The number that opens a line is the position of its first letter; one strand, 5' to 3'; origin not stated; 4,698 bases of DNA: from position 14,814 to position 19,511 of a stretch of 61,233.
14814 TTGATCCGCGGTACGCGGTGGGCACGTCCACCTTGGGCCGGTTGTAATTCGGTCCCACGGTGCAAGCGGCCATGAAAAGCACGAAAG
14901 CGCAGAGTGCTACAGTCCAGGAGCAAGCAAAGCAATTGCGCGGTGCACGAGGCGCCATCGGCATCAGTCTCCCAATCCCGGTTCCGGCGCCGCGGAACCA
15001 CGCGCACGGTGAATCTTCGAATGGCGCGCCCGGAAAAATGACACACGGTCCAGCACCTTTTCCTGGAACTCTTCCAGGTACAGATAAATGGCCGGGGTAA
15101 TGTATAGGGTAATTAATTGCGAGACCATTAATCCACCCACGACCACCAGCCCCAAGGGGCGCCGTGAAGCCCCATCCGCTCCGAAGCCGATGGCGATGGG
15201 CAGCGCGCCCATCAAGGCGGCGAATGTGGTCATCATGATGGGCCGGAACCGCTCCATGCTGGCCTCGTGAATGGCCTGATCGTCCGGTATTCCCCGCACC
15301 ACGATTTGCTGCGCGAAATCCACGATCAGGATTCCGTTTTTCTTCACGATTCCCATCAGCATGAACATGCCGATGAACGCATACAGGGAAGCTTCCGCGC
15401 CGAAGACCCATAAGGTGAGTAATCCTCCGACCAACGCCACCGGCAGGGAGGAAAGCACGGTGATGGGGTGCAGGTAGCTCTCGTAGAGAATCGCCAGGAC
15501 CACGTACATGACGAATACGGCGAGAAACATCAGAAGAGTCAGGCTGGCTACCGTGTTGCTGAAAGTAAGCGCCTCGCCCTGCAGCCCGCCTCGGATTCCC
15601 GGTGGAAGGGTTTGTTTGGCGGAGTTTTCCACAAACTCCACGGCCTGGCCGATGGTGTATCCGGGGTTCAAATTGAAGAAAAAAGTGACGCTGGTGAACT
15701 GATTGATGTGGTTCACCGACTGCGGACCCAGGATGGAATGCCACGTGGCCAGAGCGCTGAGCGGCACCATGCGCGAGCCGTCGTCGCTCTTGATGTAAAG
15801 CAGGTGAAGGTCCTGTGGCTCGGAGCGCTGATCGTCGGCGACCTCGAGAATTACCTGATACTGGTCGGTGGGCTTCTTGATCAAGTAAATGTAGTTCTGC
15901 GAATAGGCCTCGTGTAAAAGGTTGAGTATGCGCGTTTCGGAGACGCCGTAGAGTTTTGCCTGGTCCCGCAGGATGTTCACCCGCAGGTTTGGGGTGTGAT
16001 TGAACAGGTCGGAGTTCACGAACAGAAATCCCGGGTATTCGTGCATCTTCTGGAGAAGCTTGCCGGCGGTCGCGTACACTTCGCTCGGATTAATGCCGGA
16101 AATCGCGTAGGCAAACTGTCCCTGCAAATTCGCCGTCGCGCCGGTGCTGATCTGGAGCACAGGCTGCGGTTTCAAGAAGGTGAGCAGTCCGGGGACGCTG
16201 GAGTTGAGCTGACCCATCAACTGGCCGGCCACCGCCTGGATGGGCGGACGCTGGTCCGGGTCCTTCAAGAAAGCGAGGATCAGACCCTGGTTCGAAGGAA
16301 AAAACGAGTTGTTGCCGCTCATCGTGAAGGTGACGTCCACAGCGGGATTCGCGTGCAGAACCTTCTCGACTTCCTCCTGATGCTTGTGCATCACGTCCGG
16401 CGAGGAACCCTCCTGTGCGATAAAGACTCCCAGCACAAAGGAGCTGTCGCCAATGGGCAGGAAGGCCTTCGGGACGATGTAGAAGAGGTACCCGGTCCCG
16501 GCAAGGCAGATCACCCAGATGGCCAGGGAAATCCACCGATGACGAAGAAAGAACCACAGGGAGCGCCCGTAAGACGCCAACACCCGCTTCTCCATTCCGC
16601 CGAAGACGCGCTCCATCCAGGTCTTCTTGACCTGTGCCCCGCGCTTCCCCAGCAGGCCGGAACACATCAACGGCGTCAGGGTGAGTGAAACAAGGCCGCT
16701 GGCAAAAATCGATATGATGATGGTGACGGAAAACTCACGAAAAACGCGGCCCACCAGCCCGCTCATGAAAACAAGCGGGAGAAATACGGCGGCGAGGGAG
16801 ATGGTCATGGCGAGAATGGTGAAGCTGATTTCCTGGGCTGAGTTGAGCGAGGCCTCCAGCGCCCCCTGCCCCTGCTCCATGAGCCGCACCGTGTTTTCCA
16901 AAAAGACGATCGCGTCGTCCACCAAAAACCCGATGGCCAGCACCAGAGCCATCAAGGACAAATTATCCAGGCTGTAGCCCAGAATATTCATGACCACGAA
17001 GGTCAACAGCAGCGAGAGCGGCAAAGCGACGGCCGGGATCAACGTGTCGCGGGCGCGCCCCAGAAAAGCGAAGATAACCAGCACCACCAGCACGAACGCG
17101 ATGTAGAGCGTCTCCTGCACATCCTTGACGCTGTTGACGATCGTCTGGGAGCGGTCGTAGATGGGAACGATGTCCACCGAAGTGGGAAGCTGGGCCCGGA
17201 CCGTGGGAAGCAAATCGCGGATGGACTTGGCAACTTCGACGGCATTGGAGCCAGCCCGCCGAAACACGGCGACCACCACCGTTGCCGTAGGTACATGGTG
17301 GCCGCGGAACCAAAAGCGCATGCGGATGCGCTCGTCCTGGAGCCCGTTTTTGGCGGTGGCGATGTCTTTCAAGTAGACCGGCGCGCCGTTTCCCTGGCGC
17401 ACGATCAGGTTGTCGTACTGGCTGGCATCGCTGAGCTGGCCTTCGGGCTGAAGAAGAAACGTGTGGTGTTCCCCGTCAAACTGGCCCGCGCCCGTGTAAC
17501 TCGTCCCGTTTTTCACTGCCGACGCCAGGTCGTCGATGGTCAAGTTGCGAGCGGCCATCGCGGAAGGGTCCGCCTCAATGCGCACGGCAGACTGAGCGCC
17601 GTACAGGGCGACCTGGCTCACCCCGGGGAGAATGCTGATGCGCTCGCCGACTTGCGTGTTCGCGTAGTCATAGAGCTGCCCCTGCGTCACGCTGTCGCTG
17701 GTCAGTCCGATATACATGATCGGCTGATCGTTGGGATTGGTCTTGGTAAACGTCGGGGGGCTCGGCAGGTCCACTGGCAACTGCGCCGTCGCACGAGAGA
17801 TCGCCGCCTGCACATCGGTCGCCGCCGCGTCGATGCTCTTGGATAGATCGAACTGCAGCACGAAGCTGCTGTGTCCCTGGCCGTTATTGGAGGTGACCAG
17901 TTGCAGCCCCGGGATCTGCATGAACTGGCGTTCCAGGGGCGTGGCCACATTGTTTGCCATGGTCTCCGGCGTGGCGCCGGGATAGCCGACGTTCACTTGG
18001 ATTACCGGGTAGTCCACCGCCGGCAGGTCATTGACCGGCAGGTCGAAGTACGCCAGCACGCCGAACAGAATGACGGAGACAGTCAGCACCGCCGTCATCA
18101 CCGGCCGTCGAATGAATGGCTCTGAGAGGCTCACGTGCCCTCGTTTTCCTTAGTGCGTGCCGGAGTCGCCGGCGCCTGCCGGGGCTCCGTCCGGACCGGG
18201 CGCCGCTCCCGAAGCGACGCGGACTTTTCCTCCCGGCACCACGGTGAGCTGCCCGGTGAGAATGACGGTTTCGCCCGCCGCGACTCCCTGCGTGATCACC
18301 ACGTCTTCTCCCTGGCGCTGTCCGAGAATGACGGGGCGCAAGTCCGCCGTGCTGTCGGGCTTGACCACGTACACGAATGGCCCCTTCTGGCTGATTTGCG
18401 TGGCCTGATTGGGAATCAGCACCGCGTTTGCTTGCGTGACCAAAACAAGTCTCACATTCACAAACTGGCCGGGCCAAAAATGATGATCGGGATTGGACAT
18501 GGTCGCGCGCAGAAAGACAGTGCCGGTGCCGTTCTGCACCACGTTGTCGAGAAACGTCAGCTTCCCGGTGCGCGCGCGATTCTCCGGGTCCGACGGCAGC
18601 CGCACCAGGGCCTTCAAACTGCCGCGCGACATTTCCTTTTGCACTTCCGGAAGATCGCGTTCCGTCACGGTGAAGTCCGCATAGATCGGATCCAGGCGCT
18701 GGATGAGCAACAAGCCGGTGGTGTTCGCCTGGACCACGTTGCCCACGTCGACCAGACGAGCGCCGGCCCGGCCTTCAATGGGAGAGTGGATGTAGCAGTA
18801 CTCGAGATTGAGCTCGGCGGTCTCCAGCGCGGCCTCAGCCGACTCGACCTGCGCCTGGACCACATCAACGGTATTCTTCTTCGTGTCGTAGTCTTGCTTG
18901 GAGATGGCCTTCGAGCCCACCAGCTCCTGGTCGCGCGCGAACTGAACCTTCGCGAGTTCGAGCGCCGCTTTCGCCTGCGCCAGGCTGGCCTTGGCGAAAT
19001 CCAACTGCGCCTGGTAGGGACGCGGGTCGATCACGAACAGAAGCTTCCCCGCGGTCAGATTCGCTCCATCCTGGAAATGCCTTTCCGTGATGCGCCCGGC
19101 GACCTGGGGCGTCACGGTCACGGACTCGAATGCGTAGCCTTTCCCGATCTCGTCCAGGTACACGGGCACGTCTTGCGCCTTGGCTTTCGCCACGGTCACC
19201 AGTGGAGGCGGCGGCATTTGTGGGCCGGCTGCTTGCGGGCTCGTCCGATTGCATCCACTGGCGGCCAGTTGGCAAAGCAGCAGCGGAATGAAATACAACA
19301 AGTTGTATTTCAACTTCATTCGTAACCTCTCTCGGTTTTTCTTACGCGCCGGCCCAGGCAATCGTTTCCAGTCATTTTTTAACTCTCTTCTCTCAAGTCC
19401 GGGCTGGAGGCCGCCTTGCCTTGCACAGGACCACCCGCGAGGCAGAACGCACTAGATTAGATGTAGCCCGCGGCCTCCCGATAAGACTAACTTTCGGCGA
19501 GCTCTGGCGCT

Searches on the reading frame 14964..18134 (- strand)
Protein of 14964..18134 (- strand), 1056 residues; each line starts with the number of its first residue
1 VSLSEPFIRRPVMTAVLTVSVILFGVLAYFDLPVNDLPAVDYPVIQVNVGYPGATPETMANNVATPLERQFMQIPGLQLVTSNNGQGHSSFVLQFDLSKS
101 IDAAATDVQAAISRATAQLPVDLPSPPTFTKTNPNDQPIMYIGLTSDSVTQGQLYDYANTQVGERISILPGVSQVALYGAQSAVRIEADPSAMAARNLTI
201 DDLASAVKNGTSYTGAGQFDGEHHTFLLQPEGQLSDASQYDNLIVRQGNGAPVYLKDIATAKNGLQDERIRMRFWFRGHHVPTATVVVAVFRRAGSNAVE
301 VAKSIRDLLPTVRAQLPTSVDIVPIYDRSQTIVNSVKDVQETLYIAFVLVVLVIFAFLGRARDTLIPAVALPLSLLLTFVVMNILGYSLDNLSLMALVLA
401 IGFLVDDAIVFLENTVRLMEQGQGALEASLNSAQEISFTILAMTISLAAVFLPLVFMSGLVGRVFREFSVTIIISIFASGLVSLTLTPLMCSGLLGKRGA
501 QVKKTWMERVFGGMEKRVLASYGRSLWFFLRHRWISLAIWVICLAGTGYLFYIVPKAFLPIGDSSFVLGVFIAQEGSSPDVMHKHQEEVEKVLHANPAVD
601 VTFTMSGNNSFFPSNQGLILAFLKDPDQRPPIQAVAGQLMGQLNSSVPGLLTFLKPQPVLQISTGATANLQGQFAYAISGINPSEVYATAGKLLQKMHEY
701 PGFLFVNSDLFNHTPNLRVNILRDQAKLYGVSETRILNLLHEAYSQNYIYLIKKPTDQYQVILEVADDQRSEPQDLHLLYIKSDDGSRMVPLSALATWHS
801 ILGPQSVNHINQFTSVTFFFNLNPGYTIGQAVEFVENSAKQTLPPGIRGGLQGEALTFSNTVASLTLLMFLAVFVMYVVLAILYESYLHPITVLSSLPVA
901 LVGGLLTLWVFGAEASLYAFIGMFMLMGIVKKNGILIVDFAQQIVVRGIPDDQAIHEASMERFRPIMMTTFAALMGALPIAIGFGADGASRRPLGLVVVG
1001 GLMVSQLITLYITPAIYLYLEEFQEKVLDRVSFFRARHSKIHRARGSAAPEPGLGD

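Call 104: search_protein_families(library=pfam, proteins=[window:14964-18134:-], max_evalue=0.0001)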
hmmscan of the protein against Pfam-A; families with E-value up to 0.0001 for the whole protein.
window:14964-18134:- (1056 aa): 1 family
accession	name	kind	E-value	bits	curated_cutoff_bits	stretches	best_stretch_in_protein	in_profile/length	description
PF00873.25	ACR_tran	-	1.1e-279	930.9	28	1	5-1020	3-1020/1021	AcrB/AcrD/AcrF family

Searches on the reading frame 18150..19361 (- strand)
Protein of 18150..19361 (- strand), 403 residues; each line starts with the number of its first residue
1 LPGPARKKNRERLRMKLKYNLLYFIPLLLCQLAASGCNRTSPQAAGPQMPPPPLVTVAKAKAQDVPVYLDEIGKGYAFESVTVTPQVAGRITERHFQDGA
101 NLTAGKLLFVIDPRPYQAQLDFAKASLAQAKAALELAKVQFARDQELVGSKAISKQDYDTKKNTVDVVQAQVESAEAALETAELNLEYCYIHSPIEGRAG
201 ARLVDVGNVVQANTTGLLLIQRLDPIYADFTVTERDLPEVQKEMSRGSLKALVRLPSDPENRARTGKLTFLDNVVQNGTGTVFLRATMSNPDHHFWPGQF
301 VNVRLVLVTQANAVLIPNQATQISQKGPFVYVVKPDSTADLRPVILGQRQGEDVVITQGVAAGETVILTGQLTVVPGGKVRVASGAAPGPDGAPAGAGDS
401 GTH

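Call 104: search_protein_families(library=pfam, proteins=[window:18150-19361:-], max_evalue=0.0001)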
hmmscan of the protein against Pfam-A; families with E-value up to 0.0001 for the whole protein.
window:18150-19361:- (403 aa): 2 families
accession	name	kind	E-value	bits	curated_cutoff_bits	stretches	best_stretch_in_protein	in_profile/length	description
PF16576.10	HlyD_D23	-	1.7e-13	50.8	30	1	81-301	20-214/214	Barrel-sandwich domain of CusB or HlyD membrane-fusion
PF13437.12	HlyD_3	-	1.1e-09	39.4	22.2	1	191-292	2-97/106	HlyD family secretion protein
